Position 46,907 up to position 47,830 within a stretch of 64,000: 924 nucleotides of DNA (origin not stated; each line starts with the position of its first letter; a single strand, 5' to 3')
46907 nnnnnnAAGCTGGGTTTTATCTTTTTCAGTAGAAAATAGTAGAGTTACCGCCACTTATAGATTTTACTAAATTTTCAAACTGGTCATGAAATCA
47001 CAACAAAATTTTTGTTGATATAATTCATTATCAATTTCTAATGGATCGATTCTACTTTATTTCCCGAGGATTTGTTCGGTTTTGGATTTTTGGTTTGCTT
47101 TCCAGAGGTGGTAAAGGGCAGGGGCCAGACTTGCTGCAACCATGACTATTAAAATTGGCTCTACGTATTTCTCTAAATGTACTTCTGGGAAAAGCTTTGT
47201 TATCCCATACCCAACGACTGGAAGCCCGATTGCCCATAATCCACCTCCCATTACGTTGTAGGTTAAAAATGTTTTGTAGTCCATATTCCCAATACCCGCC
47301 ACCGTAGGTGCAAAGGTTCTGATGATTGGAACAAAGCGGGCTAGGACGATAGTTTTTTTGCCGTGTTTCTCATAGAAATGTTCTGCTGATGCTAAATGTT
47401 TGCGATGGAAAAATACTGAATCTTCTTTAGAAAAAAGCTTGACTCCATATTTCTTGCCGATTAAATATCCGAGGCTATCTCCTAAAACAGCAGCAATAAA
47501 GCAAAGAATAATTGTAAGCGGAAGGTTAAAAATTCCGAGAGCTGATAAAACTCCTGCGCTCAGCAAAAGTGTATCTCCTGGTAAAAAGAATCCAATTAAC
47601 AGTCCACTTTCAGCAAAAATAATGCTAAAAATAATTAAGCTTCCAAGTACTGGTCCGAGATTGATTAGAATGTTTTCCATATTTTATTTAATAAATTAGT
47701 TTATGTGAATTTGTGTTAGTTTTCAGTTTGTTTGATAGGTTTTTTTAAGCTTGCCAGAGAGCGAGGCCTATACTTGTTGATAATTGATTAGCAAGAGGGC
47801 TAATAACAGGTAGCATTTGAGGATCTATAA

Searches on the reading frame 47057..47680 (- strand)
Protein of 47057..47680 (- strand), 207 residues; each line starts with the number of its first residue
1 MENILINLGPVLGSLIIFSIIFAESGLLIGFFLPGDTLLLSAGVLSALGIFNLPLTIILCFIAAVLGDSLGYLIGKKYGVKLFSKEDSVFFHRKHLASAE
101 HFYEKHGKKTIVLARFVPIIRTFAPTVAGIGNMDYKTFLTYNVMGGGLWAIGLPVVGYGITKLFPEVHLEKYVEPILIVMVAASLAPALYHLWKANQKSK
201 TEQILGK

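Call 85: search_protein_families(library=pfam, proteins=[window:47057-47680:-], max_evalue=0.01)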
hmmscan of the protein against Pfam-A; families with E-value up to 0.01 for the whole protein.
window:47057-47680:- (207 aa): 1 family
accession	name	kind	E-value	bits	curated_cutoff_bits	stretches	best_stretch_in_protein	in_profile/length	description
PF09335.16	VTT_dom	-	6.5e-20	72.3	33.9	1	33-158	1-122/123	VTT domain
